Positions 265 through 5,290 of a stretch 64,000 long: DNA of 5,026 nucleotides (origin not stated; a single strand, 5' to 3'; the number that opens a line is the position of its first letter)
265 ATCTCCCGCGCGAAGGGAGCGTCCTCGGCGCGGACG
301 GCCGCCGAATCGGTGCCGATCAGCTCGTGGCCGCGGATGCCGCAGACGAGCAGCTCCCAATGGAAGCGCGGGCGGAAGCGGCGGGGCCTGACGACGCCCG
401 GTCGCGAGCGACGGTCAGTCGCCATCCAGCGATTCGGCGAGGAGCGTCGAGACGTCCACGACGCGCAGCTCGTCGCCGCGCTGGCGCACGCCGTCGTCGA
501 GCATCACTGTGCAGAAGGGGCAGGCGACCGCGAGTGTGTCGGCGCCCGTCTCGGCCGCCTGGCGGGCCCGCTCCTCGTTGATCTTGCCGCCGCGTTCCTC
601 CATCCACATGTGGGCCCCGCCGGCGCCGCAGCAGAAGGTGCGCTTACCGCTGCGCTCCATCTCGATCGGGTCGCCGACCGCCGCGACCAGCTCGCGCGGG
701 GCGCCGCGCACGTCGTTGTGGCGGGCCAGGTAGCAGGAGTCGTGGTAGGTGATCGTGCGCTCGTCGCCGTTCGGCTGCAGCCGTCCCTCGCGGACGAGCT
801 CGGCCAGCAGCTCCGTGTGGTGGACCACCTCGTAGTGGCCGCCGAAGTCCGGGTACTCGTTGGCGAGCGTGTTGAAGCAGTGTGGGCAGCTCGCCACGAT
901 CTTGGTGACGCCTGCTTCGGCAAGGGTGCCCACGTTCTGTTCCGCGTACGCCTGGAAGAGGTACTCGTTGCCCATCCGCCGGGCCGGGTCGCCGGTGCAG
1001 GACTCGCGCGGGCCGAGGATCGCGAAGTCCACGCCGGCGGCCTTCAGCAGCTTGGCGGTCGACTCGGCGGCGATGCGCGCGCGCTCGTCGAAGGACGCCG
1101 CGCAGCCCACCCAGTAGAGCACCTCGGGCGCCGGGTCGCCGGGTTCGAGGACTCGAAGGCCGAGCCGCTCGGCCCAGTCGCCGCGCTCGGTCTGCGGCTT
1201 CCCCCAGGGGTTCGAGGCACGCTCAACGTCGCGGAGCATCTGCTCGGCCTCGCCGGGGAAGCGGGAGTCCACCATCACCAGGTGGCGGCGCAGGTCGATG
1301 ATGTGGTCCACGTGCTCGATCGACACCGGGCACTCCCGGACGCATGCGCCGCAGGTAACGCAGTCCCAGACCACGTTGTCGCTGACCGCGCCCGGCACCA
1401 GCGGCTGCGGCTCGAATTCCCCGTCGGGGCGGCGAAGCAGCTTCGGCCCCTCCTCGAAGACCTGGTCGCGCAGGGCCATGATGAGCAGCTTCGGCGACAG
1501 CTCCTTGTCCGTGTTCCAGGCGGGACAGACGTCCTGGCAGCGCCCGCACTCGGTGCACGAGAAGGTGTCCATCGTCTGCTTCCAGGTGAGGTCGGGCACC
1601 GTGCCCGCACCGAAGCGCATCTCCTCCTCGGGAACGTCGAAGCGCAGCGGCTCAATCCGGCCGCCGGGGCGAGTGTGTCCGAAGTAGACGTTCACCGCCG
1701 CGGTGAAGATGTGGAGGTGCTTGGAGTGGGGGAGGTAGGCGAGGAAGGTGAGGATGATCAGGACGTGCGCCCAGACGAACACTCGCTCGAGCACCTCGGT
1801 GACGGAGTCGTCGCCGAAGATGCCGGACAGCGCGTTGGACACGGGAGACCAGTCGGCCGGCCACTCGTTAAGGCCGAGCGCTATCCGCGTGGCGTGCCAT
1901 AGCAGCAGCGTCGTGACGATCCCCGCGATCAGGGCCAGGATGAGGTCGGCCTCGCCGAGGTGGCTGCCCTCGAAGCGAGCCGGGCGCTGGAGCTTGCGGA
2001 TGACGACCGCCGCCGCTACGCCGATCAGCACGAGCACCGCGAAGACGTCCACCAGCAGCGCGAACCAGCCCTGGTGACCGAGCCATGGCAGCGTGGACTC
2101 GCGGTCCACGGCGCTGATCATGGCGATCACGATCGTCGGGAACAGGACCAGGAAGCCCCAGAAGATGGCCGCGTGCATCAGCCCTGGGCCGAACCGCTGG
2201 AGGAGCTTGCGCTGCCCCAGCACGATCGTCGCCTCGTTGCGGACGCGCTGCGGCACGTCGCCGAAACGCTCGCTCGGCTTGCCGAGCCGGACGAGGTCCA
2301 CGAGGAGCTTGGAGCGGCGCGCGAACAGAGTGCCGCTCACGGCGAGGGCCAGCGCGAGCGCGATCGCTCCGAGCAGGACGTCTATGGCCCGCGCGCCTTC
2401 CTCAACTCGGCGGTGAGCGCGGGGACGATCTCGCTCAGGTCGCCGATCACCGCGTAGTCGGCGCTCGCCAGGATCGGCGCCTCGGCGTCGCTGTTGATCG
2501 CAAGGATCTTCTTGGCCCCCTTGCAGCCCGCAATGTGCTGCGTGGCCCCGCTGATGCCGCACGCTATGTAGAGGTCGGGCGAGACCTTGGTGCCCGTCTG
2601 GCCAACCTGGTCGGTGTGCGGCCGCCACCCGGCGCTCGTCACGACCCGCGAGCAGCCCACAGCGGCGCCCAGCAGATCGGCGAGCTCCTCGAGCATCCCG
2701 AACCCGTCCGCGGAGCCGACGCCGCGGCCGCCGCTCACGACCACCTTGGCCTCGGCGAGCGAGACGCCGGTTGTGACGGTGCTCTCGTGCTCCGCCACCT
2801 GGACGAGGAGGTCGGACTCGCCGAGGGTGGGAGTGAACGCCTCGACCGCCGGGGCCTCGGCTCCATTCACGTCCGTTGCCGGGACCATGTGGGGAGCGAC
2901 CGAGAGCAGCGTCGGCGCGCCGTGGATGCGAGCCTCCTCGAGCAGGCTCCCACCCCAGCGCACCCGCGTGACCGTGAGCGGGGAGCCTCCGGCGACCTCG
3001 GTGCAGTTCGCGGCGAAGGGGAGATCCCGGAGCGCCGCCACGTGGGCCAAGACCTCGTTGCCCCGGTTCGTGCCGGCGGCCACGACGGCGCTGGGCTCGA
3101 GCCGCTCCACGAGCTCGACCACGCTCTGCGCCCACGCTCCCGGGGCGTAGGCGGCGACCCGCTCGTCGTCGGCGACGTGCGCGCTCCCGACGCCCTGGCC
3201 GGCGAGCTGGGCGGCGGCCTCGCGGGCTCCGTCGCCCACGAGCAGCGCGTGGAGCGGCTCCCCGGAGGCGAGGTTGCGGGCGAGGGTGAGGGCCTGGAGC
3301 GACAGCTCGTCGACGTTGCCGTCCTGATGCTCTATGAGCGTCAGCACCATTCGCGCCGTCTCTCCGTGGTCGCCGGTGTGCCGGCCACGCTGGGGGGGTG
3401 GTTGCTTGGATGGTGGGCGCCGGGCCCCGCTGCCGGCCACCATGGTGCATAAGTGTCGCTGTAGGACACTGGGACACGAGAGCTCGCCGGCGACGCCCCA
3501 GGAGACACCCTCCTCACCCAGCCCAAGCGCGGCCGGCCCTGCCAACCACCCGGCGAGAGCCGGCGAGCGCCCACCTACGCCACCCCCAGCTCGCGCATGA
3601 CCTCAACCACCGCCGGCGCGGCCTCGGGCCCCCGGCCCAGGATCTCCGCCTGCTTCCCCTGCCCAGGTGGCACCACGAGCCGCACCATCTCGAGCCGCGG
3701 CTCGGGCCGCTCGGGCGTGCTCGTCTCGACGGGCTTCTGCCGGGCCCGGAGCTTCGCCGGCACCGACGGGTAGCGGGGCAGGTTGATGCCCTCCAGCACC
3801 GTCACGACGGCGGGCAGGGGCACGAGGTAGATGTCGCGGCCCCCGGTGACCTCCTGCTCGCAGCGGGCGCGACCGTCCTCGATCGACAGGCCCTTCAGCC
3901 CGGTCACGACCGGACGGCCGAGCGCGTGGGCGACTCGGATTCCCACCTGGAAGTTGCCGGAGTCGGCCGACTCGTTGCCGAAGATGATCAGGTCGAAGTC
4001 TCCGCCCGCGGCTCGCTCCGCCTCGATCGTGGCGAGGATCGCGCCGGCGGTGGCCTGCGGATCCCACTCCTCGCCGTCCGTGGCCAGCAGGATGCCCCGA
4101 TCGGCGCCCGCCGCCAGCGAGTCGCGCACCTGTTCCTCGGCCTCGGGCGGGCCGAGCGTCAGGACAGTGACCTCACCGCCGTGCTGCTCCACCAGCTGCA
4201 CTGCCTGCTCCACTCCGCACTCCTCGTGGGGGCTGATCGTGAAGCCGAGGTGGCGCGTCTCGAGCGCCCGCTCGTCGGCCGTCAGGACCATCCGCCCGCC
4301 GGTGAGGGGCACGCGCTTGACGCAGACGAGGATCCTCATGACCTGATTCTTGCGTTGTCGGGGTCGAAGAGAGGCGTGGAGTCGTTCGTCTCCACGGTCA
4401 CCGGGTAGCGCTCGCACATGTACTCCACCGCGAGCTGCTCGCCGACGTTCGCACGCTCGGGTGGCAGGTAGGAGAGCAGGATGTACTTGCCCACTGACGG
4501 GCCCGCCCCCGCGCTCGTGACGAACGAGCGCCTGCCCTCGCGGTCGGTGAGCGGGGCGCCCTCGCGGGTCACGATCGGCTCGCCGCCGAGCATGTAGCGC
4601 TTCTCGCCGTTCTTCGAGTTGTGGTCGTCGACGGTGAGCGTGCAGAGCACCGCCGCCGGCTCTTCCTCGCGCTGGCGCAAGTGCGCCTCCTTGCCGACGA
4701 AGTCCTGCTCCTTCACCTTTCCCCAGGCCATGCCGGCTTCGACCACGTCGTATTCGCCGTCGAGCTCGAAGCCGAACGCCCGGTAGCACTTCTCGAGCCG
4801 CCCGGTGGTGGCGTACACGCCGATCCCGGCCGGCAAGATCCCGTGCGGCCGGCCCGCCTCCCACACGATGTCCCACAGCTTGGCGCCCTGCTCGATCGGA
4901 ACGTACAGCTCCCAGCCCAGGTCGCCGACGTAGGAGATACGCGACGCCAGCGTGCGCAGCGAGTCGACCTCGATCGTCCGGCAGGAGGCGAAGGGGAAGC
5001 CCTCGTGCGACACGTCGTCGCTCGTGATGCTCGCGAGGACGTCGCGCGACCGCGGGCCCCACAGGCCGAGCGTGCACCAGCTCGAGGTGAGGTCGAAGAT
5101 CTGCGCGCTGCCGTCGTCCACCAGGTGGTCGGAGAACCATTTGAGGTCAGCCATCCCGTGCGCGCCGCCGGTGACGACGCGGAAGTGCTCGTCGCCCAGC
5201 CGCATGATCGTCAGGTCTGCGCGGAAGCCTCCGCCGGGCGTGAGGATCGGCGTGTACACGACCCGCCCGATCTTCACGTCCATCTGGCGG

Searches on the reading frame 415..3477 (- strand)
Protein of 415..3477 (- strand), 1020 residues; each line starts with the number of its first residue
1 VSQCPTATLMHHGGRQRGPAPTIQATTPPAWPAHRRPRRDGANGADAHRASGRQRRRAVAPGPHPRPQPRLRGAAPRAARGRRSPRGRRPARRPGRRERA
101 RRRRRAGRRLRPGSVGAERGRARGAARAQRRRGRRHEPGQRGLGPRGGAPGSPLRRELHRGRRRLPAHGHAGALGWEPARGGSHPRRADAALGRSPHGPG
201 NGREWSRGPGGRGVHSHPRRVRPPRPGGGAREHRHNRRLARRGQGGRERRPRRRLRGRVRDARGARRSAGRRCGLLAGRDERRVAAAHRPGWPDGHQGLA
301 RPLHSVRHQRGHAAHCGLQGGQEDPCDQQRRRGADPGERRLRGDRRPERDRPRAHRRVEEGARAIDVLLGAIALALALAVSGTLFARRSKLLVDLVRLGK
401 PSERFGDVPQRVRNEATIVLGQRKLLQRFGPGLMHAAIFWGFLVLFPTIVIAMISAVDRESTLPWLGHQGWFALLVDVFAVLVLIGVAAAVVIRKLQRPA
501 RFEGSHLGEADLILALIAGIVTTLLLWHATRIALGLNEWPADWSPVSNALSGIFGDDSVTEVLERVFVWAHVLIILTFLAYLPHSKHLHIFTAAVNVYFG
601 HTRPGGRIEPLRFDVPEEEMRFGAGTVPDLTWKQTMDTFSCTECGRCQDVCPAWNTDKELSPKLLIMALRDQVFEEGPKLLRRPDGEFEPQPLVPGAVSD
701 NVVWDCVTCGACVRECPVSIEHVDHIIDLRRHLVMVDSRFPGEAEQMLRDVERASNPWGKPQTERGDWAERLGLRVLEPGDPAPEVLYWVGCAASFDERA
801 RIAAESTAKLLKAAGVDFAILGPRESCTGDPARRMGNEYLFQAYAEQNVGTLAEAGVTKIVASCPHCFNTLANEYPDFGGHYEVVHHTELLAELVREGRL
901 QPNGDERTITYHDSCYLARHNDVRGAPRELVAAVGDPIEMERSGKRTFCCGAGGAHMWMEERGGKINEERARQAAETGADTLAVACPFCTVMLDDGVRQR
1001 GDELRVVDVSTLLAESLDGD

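Call 10: search_protein_families(library=pfam, proteins=[window:415-3477:-])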
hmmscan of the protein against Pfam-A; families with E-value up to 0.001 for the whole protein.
window:415-3477:- (1020 aa): 9 families
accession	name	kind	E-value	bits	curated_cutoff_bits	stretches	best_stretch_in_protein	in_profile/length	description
PF02754.22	CCG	-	8.1e-34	116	20.6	2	909-994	1-85/85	Cysteine-rich domain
PF13187.11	Fer4_9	-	6.5e-11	42.5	27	1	641-719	2-50/52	4Fe-4S dicluster domain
PF13237.11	Fer4_10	-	1.5e-09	38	25.5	1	637-717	5-53/53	4Fe-4S dicluster domain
PF13183.11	Fer4_8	-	2.1e-08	35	27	1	640-720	4-68/68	4Fe-4S dicluster domain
PF12838.12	Fer4_7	-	2.9e-08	34.5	27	0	635-653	32-50/52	4Fe-4S dicluster domain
PF13534.11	Fer4_17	-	3.9e-07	30.9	22.2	0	635-652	40-57/61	4Fe-4S dicluster domain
PF13484.11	Fer4_16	-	1.1e-06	29.8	30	0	641-659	2-20/66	4Fe-4S double cluster binding domain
PF12797.12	Fer4_2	-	1.5e-06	28.2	24.5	1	632-653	1-22/22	4Fe-4S binding domain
PF00037.32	Fer4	-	3.4e-05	23.9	21.1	0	637-652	4-19/24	4Fe-4S binding domain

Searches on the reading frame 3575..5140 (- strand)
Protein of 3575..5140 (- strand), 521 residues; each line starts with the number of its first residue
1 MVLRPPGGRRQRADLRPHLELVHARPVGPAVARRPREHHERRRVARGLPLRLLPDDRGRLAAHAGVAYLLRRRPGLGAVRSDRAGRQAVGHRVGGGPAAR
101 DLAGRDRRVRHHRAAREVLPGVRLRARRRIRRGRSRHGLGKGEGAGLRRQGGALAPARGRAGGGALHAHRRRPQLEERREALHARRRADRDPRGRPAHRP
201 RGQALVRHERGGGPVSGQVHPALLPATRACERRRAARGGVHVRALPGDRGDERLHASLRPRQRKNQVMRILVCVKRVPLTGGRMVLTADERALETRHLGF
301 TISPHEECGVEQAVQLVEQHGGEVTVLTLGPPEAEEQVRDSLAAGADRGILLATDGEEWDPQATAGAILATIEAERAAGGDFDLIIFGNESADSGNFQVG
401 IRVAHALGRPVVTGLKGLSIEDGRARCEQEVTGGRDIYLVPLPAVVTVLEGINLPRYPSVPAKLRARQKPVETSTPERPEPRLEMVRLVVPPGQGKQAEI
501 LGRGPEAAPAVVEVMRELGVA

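Call 10: search_protein_families(library=pfam, proteins=[window:3575-5140:-])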
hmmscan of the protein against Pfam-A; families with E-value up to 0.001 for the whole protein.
window:3575-5140:- (521 aa): 1 family
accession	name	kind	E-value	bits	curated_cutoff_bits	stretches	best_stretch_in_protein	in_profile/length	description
PF01012.27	ETF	-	1.6e-30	106.7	26.7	1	297-475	8-177/181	Electron transfer flavoprotein domain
